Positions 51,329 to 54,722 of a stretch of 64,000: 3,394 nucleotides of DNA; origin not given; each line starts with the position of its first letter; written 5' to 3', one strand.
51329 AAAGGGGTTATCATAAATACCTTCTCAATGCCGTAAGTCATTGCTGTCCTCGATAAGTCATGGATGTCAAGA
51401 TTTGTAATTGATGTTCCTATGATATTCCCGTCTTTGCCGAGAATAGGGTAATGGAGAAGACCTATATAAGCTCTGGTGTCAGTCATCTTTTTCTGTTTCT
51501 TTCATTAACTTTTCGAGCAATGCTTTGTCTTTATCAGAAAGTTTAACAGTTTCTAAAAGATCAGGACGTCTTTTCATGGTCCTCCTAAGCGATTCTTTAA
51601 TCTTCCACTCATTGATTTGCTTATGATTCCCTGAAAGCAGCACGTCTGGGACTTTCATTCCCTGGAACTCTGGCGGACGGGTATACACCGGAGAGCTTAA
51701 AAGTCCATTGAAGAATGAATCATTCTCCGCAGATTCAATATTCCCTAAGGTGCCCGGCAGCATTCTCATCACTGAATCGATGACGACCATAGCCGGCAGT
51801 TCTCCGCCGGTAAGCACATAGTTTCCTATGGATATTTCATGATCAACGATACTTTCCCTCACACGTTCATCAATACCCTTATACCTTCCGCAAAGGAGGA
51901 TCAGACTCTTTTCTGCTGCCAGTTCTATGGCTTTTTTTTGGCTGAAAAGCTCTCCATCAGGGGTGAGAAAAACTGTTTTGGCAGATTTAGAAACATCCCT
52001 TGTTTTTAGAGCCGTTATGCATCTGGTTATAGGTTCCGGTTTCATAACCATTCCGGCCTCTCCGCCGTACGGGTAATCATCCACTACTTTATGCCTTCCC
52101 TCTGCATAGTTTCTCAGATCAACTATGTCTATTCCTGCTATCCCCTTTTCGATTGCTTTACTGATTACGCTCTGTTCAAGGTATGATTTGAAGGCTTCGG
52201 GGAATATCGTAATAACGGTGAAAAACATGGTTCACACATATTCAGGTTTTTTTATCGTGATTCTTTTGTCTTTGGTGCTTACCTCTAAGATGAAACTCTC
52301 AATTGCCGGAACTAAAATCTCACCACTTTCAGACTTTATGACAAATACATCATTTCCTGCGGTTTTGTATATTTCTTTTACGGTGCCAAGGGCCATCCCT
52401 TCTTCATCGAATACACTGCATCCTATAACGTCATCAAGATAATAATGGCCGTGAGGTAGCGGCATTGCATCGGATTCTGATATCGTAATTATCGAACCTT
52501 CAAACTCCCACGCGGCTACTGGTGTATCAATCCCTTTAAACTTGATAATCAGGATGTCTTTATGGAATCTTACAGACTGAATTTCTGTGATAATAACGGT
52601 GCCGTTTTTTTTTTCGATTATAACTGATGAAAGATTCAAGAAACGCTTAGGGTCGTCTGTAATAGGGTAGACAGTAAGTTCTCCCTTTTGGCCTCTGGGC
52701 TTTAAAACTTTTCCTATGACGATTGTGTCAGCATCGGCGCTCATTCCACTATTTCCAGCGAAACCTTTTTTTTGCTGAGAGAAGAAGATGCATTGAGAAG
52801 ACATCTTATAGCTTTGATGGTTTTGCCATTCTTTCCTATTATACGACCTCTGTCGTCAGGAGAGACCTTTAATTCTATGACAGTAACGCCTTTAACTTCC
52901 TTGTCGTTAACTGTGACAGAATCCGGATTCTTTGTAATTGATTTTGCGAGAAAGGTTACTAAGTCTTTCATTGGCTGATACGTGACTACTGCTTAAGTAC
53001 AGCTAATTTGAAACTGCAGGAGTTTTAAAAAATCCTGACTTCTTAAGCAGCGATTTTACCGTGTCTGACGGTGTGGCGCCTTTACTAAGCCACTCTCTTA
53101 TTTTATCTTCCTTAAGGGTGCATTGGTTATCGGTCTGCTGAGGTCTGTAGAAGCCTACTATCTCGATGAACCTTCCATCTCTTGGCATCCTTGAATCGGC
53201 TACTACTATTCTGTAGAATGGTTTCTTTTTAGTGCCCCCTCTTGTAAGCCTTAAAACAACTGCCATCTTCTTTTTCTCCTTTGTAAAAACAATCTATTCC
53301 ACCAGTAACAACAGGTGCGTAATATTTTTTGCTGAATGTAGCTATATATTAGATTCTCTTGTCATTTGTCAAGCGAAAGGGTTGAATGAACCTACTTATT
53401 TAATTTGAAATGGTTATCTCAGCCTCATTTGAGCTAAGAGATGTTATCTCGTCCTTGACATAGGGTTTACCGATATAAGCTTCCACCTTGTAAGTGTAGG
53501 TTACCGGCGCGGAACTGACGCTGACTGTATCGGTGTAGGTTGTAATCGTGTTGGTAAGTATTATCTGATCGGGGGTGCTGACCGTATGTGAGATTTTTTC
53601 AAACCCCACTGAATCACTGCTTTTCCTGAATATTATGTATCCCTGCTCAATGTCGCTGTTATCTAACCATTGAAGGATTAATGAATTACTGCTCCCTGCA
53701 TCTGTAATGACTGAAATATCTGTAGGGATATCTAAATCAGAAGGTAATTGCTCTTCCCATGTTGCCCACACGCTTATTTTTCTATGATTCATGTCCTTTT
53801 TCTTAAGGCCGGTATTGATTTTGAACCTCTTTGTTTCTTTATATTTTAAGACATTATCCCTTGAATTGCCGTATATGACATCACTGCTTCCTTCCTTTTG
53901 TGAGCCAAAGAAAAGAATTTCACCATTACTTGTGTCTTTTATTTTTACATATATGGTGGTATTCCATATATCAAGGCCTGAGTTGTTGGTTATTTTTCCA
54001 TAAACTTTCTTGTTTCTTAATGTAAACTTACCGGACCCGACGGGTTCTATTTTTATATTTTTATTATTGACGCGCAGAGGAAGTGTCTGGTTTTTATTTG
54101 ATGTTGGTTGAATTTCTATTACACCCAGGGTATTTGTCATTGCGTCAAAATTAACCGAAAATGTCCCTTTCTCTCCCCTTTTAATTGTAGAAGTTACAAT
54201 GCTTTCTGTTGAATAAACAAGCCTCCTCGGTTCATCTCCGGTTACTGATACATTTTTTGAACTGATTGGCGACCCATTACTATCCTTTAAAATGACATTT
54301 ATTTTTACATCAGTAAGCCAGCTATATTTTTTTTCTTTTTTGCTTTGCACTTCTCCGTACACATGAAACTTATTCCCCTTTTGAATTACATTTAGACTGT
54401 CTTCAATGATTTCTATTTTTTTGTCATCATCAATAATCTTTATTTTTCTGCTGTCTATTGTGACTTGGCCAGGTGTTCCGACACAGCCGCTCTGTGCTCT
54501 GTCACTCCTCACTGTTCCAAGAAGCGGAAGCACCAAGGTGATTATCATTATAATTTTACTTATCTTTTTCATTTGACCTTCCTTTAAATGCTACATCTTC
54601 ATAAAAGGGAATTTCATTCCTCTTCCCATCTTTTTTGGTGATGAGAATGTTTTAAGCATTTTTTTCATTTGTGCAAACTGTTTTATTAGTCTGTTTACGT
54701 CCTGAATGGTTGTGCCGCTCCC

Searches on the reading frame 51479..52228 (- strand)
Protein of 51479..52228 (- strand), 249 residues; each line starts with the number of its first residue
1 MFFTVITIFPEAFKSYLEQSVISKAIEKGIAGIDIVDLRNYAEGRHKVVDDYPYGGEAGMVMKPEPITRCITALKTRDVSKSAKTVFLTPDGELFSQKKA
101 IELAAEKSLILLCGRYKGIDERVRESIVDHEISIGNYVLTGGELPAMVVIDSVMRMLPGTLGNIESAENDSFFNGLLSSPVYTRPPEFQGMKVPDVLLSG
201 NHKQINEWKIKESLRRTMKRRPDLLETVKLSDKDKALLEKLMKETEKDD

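Call 3: search_protein_families(library=pfam, proteins=[window:51479-52228:-], max_evalue=0.1)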
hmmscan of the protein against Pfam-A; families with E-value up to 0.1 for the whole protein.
window:51479-52228:- (249 aa): 1 family
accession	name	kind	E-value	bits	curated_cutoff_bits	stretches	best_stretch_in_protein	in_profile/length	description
PF01746.26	tRNA_m1G_MT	-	5e-62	209.5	27.3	1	23-222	2-195/195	tRNA (Guanine-1)-methyltransferase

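Call 23: find_related_loci(query=window:51479-52228:-, collection=genome_contigs, flank=8000)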
Query window:51479-52228:- (249 aa) in genome_contigs; peptide patterns used: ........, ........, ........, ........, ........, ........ (x = any residue, [..] = any of these).
600 stretches matched a pattern (row limit reached: there are more); 589 encode a relative of the query (tblastn E <= 1e-3); the best 80 are kept; 80 distinct loci.
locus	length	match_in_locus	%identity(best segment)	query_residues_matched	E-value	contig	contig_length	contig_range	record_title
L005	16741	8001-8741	55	1-249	1e-92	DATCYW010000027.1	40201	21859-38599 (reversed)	MAG TPA_asm: Malonomonas sp. isolate SMAG_U54 k141_359705, whole genome shotgun sequence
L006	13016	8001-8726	54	1-244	2e-89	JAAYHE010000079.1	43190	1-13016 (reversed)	MAG: Bacillota bacterium isolate AS09scLD_318 309334_AS09, whole genome shotgun sequence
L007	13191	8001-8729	53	3-249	5e-89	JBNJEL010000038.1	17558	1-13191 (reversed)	MAG: Bacillota bacterium isolate Y23_14dBSd3.bin.85 NODE_2150_length_17558_cov_5.986483, whole genome shotgun sequence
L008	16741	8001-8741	53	1-249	3e-87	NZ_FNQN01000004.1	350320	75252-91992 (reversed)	Desulfuromusa kysingii strain DSM 7343, whole genome shotgun sequence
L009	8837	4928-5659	54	1-246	8e-87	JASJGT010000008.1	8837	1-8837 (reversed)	MAG: Desulfuromusa sp. isolate ChS5.bin.38 ChesSed_k141_2116798, whole genome shotgun sequence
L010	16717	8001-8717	54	1-241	2e-86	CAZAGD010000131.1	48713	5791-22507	MAG TPA_asm: uncultured Syntrophaceae bacterium isolate SRP231805_co4_146 genome assembly, contig: k141_440414, whole ge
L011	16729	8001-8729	52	1-246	4e-86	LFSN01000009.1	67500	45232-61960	MAG: Clostridia bacterium DTU030 scaffold5621, whole genome shotgun sequence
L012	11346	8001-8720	54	1-243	4e-86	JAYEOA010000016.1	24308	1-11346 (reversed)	MAG: Thermodesulfobacteriota bacterium isolate MAG041 MAG041_16, whole genome shotgun sequence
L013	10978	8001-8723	53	1-244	9e-86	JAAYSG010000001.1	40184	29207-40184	MAG: Bacillota bacterium isolate AS23ysBPME_30 1081_AS23, whole genome shotgun sequence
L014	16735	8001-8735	51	1-248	6e-86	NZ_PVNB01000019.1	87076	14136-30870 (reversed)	Orenia metallireducens strain MSL40 Ga0139028_119, whole genome shotgun sequence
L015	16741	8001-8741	53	1-249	2e-85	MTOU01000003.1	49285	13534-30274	MAG: Nitrospirae bacterium JdFR-85 JGI24019J35510_1000195, whole genome shotgun sequence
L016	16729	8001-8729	54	1-244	5e-85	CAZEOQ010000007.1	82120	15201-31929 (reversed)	MAG TPA_asm: uncultured Desulfobacterales bacterium isolate SRP141552_co1_90 genome assembly, contig: NODE_88_length_821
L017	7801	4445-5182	53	1-248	4e-85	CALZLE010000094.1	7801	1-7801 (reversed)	MAG: uncultured Desulfuromonadales bacterium isolate FO_M_Desulfobacterota_23 genome assembly, contig: k127_30277, whole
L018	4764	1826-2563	54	1-248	1e-84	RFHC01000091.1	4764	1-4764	MAG: Deltaproteobacteria bacterium isolate J040 k99_347502, whole genome shotgun sequence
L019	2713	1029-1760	50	1-246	2e-85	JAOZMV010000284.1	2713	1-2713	MAG: Desulfuromusa sp. isolate GMC3.metabat2.84 GMC3_23710_length_2713_cov_17.939052, whole genome shotgun sequence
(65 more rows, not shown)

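Call 26: find_homologous_proteins(query=window:51479-52228:-, max_evalue=1e-60)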
Query window:51479-52228:- (249 aa): 7469 proteins with E <= 1e-60 among 8000 candidates; the best 120 are listed.
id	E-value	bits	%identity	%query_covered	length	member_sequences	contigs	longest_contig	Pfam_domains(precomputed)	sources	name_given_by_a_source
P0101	6.6e-157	538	98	100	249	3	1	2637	PF01746.27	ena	-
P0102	3.1e-117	408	73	100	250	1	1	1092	PF01746.27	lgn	-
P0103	8.7e-102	357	63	100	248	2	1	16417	PF01746.27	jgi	-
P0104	3.3e-101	356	63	98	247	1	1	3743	PF01746.27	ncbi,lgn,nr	ncbi:MAG: tRNA (guanosine(37)-N1)-methyltransferase TrmD [Candidatus Schekmanbacteria bacterium]|nr:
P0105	2.4e-98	346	64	89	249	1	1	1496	PF01746.27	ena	-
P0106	5.9e-96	338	60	99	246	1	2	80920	PF01746.27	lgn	-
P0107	8.2e-95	335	58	99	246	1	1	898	PF01746.27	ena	-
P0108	2.6e-92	326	62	97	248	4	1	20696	PF01746.27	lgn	-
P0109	3.1e-91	323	61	96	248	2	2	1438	PF01746.27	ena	-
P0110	3.7e-91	323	59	100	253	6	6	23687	PF01746.27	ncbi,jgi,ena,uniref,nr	ncbi:MAG: tRNA (guanosine(37)-N1)-methyltransferase TrmD [Candidatus Schekmanbacteria bacterium GWA2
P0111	1.6e-87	311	56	97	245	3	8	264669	PF01746.27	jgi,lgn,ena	-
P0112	3.6e-87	310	57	99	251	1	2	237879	PF01746.27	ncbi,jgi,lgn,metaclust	jgi:tRNA (guanine37-N1)-methyltransferase|metaclust:\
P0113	2.7e-86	307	55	100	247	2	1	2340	PF01746.27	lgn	-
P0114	4.5e-86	306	56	99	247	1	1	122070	PF01746.27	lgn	-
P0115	1.5e-85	304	57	98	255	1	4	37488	PF01746.27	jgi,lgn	jgi:tRNA (guanine37-N1)-methyltransferase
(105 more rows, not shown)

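Call 27: find_encoding_contigs(protein=P0101, flank=10000, max_places=2)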
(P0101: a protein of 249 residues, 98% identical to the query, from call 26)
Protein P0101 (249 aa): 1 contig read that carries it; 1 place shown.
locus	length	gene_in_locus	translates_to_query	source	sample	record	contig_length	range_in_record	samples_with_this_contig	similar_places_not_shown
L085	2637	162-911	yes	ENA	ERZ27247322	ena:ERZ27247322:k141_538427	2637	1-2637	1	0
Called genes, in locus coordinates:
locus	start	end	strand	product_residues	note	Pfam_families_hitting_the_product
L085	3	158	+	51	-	?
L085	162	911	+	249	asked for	PF01746:tRNA_m1G_MT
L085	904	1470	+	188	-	PF09936:Methyltrn_RNA_4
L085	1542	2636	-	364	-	?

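Call 28: find_encoding_contigs(protein=P0103, flank=10000, max_places=2)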
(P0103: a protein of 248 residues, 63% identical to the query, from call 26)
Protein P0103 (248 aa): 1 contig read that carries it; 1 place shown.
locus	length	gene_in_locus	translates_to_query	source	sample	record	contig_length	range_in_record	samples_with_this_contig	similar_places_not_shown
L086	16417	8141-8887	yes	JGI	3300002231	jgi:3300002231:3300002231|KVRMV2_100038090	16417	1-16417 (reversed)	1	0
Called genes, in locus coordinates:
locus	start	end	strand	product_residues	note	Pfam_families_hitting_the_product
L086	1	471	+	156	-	?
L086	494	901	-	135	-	-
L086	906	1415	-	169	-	PF00006:ATP-synt_ab, PF22919:ATP-synt_VA_C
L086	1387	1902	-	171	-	PF00006:ATP-synt_ab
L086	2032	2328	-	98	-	PF02874:ATP-synt_ab_N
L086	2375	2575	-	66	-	PF00231:ATP-synt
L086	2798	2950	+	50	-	-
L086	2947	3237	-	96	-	-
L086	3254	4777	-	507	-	-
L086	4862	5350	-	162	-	PF00213:OSCP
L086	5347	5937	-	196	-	PF00430:ATP-synt_B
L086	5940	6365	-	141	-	PF00430:ATP-synt_B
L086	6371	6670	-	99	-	PF03899:ATP-synt_I (weak)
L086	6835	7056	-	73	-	-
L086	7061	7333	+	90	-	PF00886:Ribosomal_S16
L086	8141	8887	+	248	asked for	PF01746:tRNA_m1G_MT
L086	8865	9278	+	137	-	PF09936:Methyltrn_RNA_4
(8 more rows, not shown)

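Call 29: find_encoding_contigs(protein=P0108, flank=10000, max_places=2)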
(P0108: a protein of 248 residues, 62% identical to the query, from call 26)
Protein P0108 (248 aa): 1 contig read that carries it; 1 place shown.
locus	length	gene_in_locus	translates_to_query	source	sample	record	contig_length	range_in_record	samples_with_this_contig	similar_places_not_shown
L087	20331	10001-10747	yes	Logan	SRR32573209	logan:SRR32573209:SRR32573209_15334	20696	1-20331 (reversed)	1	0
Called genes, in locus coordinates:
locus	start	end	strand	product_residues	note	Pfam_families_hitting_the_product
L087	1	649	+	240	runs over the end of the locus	-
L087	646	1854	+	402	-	PF00515:TPR_1 (faint), PF07719:TPR_2 (faint), PF13174:TPR_6 (faint), PF13432:TPR_16 (faint), PF13181:TPR_8 (faint), PF13414:TPR_11 (faint), PF13428:TPR_14 (faint), PF13424:TPR_12 (weak), +3 more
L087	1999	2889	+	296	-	PF11356:T2SSC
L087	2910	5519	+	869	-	PF21305:type_II_gspD_N0, PF03958:Secretin_N, PF00263:Secretin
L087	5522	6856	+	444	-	PF02881:SRP54_N, PF00448:SRP54, PF01656:CbiA (weak), PF13401:AAA_22 (faint), PF02978:SRP_SPB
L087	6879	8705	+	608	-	PF00041:fn3 (weak), PF25833:Fn3_SaeA_3rd (faint)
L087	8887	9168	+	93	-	PF00886:Ribosomal_S16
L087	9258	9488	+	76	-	PF13083:KH_KhpA-B, PF00013:KH_1 (weak)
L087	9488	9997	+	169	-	PF01782:RimM, PF05239:PRC, PF24986:PRC_RimM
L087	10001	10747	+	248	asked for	PF01746:tRNA_m1G_MT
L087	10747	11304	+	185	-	PF09936:Methyltrn_RNA_4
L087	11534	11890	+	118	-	PF01245:Ribosomal_L19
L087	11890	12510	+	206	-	PF01351:RNase_HII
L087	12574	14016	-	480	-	PF00072:Response_reg, PF07724:AAA_2 (faint), PF00158:Sigma54_activat, PF14532:Sigma54_activ_2, PF00004:AAA (weak), PF07728:AAA_5, PF25601:AAA_lid_14, PF02954:HTH_8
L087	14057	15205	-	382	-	PF13493:DUF4118 (weak), PF00512:HisKA, PF02518:HATPase_c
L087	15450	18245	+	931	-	-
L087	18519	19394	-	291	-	PF06119:NIDO (weak), PF07589:PEP_exosort_dom (weak)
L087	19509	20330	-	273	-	?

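Call 30: find_encoding_contigs(protein=P0106, flank=10000, max_places=2)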
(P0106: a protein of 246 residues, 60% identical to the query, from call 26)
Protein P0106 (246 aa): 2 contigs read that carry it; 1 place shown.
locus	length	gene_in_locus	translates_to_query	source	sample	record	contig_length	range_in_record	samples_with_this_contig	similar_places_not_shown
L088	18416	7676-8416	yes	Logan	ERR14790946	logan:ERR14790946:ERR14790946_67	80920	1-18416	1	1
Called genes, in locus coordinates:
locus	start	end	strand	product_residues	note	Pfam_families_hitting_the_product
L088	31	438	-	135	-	PF02823:ATP-synt_DE_N, PF00401:ATP-synt_DE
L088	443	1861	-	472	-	PF02874:ATP-synt_ab_N, PF00006:ATP-synt_ab, PF22919:ATP-synt_VA_C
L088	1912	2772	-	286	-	PF00231:ATP-synt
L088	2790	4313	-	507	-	PF02874:ATP-synt_ab_N, PF00006:ATP-synt_ab, PF00306:ATP-synt_ab_C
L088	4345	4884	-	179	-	PF00213:OSCP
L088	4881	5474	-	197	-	PF00430:ATP-synt_B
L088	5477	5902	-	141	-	-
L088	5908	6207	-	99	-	-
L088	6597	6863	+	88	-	PF00886:Ribosomal_S16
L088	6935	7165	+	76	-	PF13083:KH_KhpA-B, PF07650:KH_2 (weak), PF00013:KH_1 (weak)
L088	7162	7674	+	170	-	PF01782:RimM, PF05239:PRC, PF24986:PRC_RimM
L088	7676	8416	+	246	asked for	PF01746:tRNA_m1G_MT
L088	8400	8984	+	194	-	PF09936:Methyltrn_RNA_4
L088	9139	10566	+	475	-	PF02812:ELFV_dehydrog_N, PF00208:ELFV_dehydrog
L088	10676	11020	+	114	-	PF01245:Ribosomal_L19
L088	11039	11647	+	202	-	PF01351:RNase_HII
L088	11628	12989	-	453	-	PF00072:Response_reg, PF00158:Sigma54_activat, PF14532:Sigma54_activ_2, PF00004:AAA (weak), PF07728:AAA_5 (weak), PF25601:AAA_lid_14, PF02954:HTH_8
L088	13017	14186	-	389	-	PF13493:DUF4118 (weak), PF00512:HisKA, PF02518:HATPase_c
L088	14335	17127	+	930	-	-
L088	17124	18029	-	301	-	-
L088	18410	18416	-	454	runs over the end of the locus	PF00072:Response_reg, PF00158:Sigma54_activat, PF14532:Sigma54_activ_2, PF07724:AAA_2 (weak), PF07728:AAA_5, PF25601:AAA_lid_14, PF02954:HTH_8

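Call 68: find_encoding_contigs(protein=P0110, flank=10000, max_places=3)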
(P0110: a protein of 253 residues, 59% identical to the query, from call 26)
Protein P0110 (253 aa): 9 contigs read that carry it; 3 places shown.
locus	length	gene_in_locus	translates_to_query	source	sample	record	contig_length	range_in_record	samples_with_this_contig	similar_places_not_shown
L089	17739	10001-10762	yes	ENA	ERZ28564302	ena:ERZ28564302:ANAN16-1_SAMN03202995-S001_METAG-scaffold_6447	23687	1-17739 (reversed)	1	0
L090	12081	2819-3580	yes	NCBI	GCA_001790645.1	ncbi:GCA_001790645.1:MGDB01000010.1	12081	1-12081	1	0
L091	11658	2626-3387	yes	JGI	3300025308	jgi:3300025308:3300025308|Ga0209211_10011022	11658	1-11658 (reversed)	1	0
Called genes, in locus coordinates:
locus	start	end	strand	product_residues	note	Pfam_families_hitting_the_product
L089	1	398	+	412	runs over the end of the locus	-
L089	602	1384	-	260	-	PF13192:Thioredoxin_3 (faint), PF10411:DsbC_N, PF13098:Thioredoxin_2, PF13462:Thioredoxin_4, PF01323:DSBA (faint)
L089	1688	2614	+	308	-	PF11356:T2SSC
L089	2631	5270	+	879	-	PF21305:type_II_gspD_N0, PF03958:Secretin_N, PF00263:Secretin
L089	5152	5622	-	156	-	-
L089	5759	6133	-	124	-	-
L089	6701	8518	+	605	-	PF25059:FN3_DSCAM-DSCAML_C (faint), PF00041:fn3 (weak)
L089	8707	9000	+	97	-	PF00886:Ribosomal_S16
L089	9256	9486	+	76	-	PF13083:KH_KhpA-B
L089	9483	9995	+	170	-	PF01782:RimM, PF05239:PRC, PF24986:PRC_RimM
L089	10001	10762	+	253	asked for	PF01746:tRNA_m1G_MT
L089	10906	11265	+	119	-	PF01245:Ribosomal_L19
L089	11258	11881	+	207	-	PF01351:RNase_HII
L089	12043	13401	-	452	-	PF00004:AAA (faint), PF00072:Response_reg, PF00158:Sigma54_activat, PF14532:Sigma54_activ_2, PF07728:AAA_5, PF25601:AAA_lid_14, PF02954:HTH_8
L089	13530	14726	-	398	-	PF13493:DUF4118 (weak), PF00512:HisKA, PF02518:HATPase_c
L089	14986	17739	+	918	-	?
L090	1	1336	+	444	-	PF25059:FN3_DSCAM-DSCAML_C (faint), PF00041:fn3 (weak)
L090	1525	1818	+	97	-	PF00886:Ribosomal_S16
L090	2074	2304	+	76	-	PF13083:KH_KhpA-B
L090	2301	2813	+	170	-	PF01782:RimM, PF05239:PRC, PF24986:PRC_RimM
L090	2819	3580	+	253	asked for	PF01746:tRNA_m1G_MT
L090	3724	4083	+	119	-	PF01245:Ribosomal_L19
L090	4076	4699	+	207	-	PF01351:RNase_HII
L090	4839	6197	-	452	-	PF00004:AAA (faint), PF00072:Response_reg, PF00158:Sigma54_activat, PF14532:Sigma54_activ_2, PF07728:AAA_5, PF25601:AAA_lid_14, PF02954:HTH_8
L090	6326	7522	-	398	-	PF13493:DUF4118 (weak), PF00512:HisKA, PF02518:HATPase_c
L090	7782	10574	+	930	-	-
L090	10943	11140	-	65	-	-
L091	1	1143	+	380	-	?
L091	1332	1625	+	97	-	PF00886:Ribosomal_S16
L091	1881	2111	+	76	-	PF13083:KH_KhpA-B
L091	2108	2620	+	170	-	PF01782:RimM, PF05239:PRC, PF24986:PRC_RimM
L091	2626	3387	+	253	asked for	PF01746:tRNA_m1G_MT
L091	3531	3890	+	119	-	PF01245:Ribosomal_L19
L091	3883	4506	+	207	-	PF01351:RNase_HII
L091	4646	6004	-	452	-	PF00004:AAA (faint), PF00072:Response_reg, PF00158:Sigma54_activat, PF14532:Sigma54_activ_2, PF07728:AAA_5, PF25601:AAA_lid_14, PF02954:HTH_8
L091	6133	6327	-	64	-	PF02518:HATPase_c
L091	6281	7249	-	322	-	PF13493:DUF4118 (weak), PF00512:HisKA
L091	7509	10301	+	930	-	-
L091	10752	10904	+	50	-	-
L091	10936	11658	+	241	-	?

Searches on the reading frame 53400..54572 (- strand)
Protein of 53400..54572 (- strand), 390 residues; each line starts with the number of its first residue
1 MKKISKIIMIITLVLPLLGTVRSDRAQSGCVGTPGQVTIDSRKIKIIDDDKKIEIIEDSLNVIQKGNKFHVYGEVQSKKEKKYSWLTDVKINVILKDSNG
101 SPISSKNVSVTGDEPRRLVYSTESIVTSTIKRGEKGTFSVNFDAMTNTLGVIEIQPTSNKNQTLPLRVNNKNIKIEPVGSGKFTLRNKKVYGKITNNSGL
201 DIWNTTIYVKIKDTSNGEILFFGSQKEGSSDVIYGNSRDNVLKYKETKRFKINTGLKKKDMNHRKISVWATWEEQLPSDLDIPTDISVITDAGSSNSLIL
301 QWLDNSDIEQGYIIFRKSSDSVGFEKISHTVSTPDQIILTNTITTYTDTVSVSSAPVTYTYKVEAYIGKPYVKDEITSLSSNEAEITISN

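Call 37: search_protein_families(library=pfam, proteins=[window:53400-54572:-], max_evalue=10)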
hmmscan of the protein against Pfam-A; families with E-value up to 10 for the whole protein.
window:53400-54572:- (390 aa): 4 families
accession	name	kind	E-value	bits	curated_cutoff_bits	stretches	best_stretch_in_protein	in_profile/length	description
PF24123.1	Myosin_VII_N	-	0.0096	16.4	27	1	38-59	26-47/53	Myosin VII N-terminal beta barrel domain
PF02369.22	Big_1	-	0.036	14.6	34.9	1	89-133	19-69/93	Bacterial Ig-like domain (group 1)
PF09134.16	Invasin_D3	-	0.21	12.5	33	1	91-159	24-83/98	Invasin, domain 3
PF09624.15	DUF2393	-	3.8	7.9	26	1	190-261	65-121/146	Protein of unknown function (DUF2393)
